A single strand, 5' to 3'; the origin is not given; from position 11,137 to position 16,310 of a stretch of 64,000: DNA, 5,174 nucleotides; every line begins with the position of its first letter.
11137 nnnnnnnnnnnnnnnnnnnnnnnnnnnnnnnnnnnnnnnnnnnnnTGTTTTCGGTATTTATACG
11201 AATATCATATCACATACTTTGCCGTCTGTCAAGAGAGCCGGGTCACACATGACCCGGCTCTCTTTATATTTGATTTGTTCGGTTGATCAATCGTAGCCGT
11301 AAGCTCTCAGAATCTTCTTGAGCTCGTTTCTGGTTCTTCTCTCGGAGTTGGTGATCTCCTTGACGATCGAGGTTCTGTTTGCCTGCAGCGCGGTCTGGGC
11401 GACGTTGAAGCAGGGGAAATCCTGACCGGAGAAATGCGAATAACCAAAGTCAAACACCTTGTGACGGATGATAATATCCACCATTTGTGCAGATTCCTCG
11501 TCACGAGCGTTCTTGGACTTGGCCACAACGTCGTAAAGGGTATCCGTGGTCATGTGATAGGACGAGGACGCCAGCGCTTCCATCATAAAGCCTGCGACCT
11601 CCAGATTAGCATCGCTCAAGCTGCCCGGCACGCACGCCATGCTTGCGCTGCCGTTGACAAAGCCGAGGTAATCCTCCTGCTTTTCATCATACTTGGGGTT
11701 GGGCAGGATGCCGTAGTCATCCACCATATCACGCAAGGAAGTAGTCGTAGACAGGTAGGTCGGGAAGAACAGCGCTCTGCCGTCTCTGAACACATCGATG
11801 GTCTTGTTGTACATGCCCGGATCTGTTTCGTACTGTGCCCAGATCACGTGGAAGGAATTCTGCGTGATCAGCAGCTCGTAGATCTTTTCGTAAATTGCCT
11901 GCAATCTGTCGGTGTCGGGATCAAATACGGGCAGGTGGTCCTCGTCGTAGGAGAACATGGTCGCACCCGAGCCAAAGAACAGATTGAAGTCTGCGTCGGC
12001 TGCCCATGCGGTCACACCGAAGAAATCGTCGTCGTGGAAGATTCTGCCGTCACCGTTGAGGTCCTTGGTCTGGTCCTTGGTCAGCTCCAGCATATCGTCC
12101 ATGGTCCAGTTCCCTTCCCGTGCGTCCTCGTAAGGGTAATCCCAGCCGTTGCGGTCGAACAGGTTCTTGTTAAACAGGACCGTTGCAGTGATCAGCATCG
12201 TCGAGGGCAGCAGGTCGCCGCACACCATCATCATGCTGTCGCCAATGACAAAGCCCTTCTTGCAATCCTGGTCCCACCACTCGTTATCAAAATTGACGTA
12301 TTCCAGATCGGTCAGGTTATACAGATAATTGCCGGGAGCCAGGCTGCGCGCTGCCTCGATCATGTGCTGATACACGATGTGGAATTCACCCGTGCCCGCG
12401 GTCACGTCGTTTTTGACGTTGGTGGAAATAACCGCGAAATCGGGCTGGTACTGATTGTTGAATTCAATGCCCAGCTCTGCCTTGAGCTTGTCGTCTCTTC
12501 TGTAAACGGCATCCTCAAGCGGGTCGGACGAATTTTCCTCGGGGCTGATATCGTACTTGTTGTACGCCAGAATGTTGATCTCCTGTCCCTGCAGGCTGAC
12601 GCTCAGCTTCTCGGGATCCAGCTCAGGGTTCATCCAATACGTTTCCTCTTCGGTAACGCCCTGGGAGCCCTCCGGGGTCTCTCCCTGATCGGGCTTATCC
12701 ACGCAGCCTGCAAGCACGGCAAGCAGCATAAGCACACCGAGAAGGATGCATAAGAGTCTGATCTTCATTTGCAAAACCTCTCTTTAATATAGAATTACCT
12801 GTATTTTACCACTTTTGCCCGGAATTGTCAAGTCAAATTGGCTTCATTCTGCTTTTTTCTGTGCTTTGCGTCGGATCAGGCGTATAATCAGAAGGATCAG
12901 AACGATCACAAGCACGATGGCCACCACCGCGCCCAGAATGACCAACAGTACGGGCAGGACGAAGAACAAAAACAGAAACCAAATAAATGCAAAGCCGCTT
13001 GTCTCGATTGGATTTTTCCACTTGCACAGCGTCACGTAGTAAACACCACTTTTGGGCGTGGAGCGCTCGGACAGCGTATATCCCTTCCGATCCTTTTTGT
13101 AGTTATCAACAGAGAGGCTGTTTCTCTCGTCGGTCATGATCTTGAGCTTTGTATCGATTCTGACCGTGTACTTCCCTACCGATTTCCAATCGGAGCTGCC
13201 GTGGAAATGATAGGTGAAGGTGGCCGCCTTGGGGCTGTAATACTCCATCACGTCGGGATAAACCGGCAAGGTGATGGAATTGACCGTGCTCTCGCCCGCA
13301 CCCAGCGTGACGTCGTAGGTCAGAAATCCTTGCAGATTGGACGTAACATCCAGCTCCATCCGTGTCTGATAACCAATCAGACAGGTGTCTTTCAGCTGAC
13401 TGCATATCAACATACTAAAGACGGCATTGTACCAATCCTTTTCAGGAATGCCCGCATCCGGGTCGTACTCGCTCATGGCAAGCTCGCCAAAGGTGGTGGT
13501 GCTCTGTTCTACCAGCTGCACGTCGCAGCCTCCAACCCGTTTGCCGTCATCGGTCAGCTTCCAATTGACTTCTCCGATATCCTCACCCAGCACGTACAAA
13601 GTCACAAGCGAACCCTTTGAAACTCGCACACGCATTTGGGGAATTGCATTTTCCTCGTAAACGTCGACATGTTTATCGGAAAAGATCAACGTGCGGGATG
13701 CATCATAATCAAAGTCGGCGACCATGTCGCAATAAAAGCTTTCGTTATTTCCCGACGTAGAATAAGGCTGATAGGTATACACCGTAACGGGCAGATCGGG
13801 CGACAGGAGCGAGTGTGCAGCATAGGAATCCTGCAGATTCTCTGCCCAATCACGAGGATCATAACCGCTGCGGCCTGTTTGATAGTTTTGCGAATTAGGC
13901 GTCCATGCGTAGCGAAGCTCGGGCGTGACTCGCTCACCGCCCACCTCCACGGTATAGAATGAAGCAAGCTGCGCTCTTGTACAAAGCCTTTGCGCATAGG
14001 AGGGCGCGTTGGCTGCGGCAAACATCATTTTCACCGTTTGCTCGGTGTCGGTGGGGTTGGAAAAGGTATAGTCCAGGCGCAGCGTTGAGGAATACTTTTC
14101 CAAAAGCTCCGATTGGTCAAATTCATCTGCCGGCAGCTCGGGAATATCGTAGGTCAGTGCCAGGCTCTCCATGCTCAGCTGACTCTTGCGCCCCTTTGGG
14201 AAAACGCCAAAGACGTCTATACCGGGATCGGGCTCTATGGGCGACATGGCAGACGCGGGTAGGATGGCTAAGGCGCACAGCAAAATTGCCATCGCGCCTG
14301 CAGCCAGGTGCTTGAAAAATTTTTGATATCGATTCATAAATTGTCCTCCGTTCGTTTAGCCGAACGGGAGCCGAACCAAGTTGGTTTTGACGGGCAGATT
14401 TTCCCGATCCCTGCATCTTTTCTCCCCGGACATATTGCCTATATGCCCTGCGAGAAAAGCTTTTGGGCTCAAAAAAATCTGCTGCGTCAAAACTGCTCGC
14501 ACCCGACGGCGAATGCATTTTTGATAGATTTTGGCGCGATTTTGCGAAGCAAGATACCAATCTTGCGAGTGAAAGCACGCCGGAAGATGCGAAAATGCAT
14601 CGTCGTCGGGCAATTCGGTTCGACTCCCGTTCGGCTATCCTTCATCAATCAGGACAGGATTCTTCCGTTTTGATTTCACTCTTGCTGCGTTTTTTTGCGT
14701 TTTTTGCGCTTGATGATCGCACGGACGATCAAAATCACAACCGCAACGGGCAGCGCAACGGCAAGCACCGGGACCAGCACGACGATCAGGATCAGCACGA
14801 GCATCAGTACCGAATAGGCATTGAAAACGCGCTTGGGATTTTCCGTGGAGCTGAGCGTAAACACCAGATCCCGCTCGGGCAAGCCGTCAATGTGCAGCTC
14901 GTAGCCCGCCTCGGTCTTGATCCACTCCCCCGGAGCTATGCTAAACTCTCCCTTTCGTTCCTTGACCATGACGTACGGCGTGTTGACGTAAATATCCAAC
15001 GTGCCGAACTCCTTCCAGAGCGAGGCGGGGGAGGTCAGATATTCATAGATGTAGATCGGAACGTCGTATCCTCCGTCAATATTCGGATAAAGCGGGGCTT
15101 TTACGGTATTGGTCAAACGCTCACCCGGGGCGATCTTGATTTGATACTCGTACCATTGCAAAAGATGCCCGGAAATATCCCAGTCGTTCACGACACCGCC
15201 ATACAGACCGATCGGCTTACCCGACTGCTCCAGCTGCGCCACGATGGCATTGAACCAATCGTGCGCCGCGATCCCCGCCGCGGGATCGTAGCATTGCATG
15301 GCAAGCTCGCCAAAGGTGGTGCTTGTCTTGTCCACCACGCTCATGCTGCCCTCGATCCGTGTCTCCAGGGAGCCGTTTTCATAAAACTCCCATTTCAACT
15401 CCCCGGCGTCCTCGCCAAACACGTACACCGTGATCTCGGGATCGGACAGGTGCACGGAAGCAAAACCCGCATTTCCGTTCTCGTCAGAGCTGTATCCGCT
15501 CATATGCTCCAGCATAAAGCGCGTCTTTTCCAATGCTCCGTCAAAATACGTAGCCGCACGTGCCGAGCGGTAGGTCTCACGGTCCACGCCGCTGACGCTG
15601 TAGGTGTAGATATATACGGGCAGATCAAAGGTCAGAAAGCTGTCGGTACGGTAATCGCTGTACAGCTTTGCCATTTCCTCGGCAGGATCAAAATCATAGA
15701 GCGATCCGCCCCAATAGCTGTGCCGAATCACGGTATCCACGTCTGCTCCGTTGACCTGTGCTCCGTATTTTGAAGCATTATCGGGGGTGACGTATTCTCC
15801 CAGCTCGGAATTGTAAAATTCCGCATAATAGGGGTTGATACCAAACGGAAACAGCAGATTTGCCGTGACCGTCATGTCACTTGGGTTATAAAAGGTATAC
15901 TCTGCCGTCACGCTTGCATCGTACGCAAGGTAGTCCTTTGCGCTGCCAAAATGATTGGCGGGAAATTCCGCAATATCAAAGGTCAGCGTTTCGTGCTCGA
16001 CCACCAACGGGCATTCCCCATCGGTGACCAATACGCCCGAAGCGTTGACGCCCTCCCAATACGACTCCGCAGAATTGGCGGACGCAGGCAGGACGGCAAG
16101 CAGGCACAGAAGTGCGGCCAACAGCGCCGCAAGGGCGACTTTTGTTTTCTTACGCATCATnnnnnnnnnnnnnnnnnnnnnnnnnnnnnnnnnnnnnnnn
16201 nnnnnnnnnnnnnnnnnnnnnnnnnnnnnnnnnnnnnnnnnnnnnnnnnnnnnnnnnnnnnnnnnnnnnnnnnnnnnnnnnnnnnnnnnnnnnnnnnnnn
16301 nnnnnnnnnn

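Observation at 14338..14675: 338-nt intercistronic element with a three-way complementary switch over a Shine-Dalgarno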

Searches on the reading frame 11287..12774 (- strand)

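Call 9: search_protein_families(library=pfam, proteins=[window:11287-12774:-], max_evalue=0.01)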
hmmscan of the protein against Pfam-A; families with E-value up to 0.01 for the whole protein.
window:11287-12774:- (495 aa): 1 family
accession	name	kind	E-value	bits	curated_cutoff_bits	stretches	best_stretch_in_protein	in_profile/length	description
PF13416.11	SBP_bac_8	-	5.9e-07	30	27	1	96-403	5-245/279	Bacterial extracellular solute-binding protein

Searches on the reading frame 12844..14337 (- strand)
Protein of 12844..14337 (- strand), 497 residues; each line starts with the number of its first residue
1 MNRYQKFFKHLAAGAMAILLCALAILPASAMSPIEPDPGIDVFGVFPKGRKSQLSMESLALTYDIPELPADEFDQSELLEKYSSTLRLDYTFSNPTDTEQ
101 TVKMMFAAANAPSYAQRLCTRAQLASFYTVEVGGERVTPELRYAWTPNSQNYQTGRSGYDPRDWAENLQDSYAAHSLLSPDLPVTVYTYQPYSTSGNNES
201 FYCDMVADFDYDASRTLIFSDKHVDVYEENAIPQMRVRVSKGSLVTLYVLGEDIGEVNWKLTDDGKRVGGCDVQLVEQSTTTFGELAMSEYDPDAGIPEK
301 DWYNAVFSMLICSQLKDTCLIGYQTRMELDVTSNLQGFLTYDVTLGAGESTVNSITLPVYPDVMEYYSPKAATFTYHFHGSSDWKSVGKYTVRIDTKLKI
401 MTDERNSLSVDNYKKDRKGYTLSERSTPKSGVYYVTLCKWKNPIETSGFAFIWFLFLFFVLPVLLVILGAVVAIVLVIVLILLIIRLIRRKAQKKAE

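Call 9: search_protein_families(library=pfam, proteins=[window:12844-14337:-], max_evalue=0.01)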
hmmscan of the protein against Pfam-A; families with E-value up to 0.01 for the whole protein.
window:12844-14337:- (497 aa): 0 families

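Call 18: find_encoding_contigs(protein=window:12844-14337:-, flank=4000, max_places=10)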
Protein window:12844-14337:- (497 aa): 9 contigs read that carry it; 7 places shown.
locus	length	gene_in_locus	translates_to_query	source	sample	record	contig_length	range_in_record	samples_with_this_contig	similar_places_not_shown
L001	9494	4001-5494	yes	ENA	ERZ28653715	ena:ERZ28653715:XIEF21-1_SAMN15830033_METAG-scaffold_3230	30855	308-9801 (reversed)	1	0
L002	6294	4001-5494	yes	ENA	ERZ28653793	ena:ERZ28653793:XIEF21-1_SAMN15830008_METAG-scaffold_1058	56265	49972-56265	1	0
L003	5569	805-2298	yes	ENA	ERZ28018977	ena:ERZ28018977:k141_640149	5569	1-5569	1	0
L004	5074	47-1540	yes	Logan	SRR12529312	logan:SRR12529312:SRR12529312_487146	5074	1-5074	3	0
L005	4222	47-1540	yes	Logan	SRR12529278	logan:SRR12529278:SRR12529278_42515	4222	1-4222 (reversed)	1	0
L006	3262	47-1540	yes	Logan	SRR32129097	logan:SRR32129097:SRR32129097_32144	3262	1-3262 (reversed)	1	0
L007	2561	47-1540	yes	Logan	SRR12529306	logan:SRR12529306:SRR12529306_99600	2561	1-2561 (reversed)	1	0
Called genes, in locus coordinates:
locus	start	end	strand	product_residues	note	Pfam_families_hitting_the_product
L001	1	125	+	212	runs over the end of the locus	PF01966:HD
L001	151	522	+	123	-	PF02410:RsfS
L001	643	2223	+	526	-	-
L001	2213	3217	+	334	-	-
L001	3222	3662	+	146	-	-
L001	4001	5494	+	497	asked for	-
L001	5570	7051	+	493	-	PF13416:SBP_bac_8 (weak)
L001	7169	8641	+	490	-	-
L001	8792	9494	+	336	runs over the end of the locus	?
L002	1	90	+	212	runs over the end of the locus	PF01966:HD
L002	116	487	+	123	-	PF02410:RsfS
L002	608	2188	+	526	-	-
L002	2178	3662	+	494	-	-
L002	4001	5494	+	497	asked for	-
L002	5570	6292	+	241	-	?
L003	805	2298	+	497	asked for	-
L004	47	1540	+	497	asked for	-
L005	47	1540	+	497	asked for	-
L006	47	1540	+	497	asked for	-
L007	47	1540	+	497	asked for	-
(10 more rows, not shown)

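Call 29: find_homologous_proteins(query=window:12844-14337:-, max_evalue=1e-20)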
Query window:12844-14337:- (497 aa): 22 proteins with E <= 1e-20 among 8000 candidates.
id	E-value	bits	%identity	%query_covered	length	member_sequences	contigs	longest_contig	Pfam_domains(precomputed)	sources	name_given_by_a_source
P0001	0.0e+0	1137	100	100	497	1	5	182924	-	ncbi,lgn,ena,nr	ncbi:MAG: hypothetical protein IKB28_09405 [Clostridia bacterium]|nr:hypothetical protein [Clostridi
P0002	2.2e-297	1004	91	94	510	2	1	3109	-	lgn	-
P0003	8.0e-270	913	82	100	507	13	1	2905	-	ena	-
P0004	1.4e-263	893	79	100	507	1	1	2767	-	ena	-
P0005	1.1e-250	850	77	99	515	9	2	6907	-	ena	-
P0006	4.8e-241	818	73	100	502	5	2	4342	-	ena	-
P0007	1.3e-236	804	72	100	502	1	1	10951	-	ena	-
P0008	1.1e-228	778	69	100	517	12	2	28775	-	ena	-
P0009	2.8e-209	714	67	95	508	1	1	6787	-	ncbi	-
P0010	8.6e-202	689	61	100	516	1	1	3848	-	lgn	-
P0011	1.3e-183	629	74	74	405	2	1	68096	-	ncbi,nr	ncbi:MAG: hypothetical protein IJW70_10475 [Clostridia bacterium]|nr:hypothetical protein [Clostridi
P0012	1.4e-162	560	54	98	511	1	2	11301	-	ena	-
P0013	2.6e-152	526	50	98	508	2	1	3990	-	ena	-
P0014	9.4e-151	521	50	95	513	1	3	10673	-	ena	-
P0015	1.8e-118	414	43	95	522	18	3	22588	-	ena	-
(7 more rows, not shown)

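Call 30: find_encoding_contigs(protein=P0008, flank=4000, max_places=3)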
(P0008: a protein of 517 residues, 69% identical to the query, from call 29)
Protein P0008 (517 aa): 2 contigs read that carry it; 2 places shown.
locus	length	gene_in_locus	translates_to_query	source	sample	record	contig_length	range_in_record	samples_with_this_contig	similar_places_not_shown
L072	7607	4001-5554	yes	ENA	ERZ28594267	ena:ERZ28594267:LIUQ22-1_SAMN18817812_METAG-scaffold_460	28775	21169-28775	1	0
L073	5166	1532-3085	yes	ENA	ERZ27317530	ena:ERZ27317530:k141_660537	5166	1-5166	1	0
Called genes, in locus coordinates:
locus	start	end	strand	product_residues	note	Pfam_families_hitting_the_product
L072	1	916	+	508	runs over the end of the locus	-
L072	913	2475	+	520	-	-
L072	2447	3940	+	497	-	-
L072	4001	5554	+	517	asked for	-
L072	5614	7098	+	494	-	PF13416:SBP_bac_8 (weak)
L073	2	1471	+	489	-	?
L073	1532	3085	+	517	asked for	-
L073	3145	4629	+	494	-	PF13416:SBP_bac_8 (weak)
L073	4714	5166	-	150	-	?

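Call 31: find_encoding_contigs(protein=P0007, flank=4000, max_places=3)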
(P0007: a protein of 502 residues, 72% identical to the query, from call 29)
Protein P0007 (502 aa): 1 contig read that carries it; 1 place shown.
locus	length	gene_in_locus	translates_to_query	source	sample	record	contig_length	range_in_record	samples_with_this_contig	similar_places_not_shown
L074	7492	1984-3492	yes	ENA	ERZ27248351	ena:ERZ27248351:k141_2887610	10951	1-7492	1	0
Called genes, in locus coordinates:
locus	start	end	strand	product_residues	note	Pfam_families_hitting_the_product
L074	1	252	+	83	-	?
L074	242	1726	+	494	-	-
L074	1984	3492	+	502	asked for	-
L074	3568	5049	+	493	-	PF13416:SBP_bac_8 (weak)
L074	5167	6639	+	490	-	-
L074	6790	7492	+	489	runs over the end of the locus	-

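Call 32: find_encoding_contigs(protein=P0005, flank=4000, max_places=3)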
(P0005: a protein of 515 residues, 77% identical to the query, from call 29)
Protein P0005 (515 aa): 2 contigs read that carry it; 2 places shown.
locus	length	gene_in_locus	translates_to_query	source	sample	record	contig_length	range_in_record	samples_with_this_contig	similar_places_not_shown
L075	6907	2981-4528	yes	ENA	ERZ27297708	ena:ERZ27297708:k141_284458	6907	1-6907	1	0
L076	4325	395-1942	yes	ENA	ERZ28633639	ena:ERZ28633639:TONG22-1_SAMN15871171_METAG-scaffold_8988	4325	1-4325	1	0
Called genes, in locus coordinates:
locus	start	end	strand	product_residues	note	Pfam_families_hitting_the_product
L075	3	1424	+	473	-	?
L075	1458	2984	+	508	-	-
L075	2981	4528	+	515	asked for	-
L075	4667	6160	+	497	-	-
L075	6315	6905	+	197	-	?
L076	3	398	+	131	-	?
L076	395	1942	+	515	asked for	-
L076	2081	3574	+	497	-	-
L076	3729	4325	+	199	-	?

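Call 33: find_encoding_contigs(protein=P0002, flank=4000, max_places=3)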
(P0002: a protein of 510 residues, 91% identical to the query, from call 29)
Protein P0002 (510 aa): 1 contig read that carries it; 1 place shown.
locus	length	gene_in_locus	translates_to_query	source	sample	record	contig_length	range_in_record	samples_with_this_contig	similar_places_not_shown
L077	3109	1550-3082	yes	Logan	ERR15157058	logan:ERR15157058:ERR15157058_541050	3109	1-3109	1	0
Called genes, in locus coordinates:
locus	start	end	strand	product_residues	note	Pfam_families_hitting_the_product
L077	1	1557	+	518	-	?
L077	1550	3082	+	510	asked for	-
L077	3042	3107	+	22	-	?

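Call 51: find_encoding_contigs(protein=P0003, flank=1500, max_places=3)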
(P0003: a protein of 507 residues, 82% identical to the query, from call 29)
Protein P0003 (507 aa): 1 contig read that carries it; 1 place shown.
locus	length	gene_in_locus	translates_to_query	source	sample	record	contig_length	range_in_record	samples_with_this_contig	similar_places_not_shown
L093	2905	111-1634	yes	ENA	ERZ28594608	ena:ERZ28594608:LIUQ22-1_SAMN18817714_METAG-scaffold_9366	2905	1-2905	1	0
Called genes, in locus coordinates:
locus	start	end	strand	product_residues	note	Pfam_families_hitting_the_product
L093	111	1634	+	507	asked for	-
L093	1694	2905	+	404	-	?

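Call 52: find_encoding_contigs(protein=P0006, flank=1500, max_places=3)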
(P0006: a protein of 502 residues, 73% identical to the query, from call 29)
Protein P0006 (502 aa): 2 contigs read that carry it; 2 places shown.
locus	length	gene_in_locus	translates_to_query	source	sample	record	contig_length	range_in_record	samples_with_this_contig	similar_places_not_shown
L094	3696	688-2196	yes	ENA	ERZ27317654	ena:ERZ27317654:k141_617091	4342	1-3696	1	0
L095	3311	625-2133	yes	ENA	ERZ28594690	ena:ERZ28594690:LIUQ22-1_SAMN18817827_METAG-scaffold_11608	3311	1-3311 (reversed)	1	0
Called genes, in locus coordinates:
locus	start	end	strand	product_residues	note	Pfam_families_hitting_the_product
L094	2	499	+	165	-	?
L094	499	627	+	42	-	-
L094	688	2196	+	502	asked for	-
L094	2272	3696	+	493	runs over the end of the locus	-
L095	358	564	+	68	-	-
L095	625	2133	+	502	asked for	-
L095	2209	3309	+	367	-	?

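Call 53: find_encoding_contigs(protein=P0011, flank=2500, max_places=3)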
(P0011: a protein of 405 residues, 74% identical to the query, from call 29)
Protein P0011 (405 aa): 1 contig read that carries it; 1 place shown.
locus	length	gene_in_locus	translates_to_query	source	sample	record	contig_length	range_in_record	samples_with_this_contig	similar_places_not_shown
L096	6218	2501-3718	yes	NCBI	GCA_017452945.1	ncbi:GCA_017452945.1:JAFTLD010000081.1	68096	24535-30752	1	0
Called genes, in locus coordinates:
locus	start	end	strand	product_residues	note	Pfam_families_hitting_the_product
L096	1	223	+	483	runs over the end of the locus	-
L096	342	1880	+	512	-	-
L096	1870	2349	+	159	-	-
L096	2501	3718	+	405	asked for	-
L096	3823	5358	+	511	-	-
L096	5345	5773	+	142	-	-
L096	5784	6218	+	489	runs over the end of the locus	-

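Call 54: find_encoding_contigs(protein=P0009, flank=2500, max_places=3)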
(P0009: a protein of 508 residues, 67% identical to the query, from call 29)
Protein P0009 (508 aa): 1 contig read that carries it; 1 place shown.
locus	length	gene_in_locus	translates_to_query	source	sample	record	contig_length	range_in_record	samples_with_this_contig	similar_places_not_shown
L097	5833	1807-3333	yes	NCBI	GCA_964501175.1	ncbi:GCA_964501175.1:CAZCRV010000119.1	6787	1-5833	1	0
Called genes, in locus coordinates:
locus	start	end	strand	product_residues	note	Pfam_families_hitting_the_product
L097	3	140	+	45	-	?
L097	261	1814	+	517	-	-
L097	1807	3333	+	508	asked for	-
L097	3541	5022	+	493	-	-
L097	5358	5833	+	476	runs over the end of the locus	?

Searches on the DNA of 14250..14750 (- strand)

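Call 19: search_rna_families(source=window, start=14250, end=14750, threshold=evalue, max_evalue=10)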
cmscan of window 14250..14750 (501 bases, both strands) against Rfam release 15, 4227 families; matches with E-value up to 10: 4.
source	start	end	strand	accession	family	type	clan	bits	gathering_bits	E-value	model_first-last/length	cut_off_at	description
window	14415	14461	+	RF02260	MAT2A_A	Cis-reg;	-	21.8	40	0.021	1-65/65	no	MAT2A 3'UTR stem loop A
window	14382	14493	-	RF04127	MIR8007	Gene; miRNA;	-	17.9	195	0.52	1-226/226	no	MIR8007 microRNA precursor family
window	14306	14347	+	RF01526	ceN106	Gene; snRNA; snoRNA; CD-box;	-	14.6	60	4.3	1-77/77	no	C. elegans snoRNA ceN106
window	14318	14416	-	RF00426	SCARNA15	Gene; snRNA; snoRNA; scaRNA;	CL00019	13.1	65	9.8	1-128/128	no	Small Cajal body specific RNA 15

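Call 46: search_dna_similar(query=window:14357-14637:-, collection=plasmids, mode=distant, max_evalue=0.01)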
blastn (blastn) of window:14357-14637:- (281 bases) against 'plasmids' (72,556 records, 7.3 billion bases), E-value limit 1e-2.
No match.

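Call 47: search_dna_similar(query=window:14357-14637:-, collection=phages, mode=distant, max_evalue=0.01)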
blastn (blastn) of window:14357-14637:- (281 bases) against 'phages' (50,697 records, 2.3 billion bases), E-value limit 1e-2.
No match.

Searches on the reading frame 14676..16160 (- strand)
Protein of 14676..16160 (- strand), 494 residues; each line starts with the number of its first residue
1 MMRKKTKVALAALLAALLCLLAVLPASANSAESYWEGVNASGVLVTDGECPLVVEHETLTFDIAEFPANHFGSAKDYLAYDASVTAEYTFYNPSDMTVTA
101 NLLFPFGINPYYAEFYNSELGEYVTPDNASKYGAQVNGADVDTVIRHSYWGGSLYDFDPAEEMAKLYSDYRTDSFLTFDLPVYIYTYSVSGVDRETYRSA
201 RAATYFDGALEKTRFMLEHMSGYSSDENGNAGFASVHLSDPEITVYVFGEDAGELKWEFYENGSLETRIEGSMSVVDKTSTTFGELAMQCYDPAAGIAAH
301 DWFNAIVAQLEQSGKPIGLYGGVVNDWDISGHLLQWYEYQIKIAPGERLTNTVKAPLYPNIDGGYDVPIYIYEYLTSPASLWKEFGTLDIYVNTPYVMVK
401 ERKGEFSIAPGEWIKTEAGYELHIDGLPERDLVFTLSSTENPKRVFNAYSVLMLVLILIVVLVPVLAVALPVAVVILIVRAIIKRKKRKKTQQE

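Call 9: search_protein_families(library=pfam, proteins=[window:14676-16160:-], max_evalue=0.01)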
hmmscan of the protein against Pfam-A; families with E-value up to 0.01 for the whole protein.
window:14676-16160:- (494 aa): 0 families

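Call 21: find_encoding_contigs(protein=window:14676-16160:-, flank=4000, max_places=10)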
Protein window:14676-16160:- (494 aa): 6 contigs read that carry it; 1 place shown.
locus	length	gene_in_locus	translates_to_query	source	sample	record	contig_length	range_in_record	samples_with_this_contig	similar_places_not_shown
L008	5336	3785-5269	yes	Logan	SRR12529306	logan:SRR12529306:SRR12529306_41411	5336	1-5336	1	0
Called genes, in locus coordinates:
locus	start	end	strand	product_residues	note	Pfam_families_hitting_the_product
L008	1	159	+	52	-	?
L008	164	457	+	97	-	PF01985:CRS1_YhbY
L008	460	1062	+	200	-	PF01467:CTP_transf_like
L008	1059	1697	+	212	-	PF01966:HD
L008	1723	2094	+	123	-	PF02410:RsfS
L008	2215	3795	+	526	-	-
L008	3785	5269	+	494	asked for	-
